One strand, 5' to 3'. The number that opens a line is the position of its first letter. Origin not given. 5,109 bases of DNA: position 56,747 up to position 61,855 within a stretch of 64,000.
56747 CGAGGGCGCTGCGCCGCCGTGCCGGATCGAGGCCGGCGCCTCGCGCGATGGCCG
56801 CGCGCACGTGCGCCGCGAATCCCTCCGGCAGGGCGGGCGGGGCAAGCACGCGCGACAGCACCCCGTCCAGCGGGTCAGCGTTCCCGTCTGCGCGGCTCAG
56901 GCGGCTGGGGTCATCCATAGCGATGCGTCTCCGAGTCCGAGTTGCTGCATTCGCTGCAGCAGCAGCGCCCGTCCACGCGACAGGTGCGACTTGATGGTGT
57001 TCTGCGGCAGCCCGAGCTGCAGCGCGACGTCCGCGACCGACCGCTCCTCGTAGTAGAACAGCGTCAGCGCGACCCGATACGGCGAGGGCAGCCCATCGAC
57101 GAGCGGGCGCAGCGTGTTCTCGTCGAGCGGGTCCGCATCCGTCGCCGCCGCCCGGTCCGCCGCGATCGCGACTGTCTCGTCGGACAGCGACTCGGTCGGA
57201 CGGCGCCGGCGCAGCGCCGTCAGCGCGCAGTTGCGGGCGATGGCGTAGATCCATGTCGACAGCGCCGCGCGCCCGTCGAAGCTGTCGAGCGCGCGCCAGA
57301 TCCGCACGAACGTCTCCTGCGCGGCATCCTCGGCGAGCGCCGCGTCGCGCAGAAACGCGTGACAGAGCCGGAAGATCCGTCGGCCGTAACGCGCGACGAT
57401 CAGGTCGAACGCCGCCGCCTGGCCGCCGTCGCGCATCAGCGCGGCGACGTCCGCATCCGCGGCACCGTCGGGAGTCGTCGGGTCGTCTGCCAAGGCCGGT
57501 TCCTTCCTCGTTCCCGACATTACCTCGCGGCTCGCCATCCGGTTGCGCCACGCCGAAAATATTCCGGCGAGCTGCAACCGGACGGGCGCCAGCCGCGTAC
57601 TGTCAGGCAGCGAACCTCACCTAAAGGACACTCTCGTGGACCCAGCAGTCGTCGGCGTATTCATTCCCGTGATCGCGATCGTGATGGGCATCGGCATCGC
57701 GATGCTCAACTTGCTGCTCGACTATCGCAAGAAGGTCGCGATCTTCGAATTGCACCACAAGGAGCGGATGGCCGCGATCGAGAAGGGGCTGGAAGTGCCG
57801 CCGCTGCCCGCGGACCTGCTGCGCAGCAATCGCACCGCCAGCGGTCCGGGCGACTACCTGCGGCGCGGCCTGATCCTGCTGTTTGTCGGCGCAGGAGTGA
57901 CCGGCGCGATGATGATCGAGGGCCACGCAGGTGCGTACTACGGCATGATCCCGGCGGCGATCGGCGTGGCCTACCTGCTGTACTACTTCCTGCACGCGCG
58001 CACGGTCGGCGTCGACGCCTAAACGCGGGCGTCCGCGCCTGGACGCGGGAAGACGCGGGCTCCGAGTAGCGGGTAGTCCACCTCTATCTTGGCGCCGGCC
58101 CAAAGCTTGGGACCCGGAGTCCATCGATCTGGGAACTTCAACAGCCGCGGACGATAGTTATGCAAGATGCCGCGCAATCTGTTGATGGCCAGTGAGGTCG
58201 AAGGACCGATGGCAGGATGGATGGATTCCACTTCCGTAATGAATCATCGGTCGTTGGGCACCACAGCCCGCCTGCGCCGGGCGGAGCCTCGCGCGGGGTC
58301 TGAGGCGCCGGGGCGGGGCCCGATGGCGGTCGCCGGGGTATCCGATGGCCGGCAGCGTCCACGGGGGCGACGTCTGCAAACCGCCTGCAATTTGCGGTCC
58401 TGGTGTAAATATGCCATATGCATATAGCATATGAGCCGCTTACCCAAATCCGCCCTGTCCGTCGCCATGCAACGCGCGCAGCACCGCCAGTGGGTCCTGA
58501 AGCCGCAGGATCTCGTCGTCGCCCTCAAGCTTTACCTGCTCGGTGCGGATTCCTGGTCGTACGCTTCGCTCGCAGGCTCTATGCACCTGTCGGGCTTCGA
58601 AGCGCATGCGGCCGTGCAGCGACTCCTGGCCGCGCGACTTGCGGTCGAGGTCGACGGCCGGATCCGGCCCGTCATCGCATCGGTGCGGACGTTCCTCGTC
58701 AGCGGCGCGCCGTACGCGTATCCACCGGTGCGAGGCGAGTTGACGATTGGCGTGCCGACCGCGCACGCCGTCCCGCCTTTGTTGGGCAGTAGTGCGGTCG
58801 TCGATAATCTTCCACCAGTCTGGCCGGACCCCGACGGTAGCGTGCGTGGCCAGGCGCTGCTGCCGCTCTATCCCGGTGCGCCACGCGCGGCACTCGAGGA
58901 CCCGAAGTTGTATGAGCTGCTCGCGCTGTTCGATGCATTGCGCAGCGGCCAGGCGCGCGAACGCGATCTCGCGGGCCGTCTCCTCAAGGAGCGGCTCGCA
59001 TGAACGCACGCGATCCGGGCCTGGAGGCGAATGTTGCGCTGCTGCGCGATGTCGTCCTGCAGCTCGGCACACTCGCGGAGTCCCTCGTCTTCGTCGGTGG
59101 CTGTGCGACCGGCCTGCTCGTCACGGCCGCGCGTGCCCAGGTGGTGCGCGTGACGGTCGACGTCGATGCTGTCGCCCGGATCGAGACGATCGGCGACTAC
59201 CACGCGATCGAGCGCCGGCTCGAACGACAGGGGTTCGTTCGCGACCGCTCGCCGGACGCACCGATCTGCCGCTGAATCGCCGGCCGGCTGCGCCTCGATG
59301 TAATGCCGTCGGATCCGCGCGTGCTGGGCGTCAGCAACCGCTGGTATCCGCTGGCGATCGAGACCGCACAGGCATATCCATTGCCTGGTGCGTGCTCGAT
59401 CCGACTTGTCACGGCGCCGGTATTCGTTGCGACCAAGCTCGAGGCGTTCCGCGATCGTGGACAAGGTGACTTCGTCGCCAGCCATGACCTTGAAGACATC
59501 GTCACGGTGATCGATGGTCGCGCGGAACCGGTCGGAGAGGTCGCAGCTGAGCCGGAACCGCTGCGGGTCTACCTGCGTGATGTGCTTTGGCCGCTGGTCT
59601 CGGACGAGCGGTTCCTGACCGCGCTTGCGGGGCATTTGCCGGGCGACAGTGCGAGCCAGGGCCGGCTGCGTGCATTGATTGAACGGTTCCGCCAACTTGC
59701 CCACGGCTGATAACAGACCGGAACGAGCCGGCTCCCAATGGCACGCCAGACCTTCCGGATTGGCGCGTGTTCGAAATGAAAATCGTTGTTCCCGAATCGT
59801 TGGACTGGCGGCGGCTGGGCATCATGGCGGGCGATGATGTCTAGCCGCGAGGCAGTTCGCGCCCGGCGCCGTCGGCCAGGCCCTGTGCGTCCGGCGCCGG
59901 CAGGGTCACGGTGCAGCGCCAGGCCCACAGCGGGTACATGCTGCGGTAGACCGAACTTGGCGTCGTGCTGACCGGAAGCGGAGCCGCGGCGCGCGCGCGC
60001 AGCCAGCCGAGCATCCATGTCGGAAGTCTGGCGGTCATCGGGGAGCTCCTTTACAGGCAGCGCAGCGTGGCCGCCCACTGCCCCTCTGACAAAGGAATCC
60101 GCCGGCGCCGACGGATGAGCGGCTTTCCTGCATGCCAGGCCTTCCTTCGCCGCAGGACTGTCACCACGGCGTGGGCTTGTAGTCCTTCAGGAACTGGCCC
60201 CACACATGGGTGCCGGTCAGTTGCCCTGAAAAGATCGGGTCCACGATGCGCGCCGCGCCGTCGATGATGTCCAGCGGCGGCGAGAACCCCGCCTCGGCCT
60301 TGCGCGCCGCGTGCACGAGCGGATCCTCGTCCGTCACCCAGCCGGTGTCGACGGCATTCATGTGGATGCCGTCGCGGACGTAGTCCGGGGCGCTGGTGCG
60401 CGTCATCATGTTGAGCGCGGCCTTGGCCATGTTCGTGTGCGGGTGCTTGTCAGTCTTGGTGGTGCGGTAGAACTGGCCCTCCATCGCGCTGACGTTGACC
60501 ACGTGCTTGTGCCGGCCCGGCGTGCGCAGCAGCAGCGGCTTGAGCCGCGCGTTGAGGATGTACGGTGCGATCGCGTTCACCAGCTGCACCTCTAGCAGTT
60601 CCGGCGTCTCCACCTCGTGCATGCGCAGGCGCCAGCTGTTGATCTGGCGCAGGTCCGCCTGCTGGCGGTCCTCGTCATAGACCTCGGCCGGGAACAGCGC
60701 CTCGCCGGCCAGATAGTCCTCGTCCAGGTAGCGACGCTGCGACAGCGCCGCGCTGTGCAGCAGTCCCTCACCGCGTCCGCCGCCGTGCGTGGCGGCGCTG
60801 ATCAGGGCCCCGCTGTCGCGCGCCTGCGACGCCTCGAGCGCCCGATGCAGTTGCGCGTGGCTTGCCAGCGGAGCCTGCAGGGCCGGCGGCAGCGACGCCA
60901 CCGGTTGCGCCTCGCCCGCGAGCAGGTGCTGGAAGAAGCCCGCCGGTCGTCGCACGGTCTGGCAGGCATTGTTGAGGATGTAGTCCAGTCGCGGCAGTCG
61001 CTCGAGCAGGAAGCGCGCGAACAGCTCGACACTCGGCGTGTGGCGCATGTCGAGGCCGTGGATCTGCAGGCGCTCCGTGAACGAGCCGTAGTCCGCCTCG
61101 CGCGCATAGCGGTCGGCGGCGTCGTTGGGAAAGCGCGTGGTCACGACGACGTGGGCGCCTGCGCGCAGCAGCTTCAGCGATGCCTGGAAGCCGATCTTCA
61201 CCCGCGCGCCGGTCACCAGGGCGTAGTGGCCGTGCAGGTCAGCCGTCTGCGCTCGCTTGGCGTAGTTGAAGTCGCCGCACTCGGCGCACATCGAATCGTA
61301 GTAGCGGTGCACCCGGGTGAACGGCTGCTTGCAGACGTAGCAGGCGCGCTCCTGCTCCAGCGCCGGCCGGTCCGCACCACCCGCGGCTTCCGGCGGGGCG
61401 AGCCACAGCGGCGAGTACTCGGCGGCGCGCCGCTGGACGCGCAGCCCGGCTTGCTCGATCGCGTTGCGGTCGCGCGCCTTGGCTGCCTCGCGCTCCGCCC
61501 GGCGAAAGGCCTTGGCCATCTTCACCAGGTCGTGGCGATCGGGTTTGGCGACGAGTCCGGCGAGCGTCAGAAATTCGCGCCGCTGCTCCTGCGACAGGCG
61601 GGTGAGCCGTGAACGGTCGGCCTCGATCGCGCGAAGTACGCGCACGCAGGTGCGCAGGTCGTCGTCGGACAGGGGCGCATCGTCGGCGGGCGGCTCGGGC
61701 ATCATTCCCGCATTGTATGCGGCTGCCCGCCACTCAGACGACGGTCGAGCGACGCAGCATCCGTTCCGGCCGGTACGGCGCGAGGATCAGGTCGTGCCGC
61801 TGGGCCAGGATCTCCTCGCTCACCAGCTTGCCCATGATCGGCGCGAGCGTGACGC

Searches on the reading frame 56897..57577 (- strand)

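Call 55: search_protein_families(library=pfam, proteins=[window:56897-57577:-], max_evalue=0.0001)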
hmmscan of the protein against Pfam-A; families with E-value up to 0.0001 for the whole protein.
window:56897-57577:- (226 aa): 3 families
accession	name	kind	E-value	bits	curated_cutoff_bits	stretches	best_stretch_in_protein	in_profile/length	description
PF04542.20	Sigma70_r2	-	1.4e-19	70.1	24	1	61-126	2-69/71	Sigma-70 region 2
PF08281.18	Sigma70_r4_2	-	2.1e-12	46.9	25.7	1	159-206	7-54/54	Sigma-70, region 4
PF04545.22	Sigma70_r4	-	2.2e-05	24.3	24.1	1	162-203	4-45/50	Sigma-70, region 4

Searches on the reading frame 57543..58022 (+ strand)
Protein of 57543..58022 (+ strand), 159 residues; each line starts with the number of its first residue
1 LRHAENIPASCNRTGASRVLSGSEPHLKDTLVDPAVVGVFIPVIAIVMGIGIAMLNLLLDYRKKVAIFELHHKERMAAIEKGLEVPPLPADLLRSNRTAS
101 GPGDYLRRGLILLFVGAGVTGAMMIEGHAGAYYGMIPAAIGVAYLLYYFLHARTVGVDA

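Call 55: search_protein_families(library=pfam, proteins=[window:57543-58022:+], max_evalue=0.0001)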
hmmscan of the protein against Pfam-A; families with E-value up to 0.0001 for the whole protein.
window:57543-58022:+ (159 aa): 1 family
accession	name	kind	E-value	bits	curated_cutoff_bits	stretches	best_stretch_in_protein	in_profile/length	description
PF19762.4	DUF6249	-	3.9e-15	56.1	33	1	44-150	2-102/104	Domain of unknown function (DUF6249)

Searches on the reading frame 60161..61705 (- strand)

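Call 55: search_protein_families(library=pfam, proteins=[window:60161-61705:-], max_evalue=0.0001)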
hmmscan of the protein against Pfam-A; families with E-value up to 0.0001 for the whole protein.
window:60161-61705:- (514 aa): 2 families
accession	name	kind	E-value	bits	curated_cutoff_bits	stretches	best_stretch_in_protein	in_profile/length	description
PF13561.12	adh_short_C2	-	6.7e-13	49.2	27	1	361-458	88-177/236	Enoyl-(Acyl carrier protein) reductase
PF00106.31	adh_short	-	7.7e-13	48.8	26.6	1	162-254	3-92/195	short chain dehydrogenase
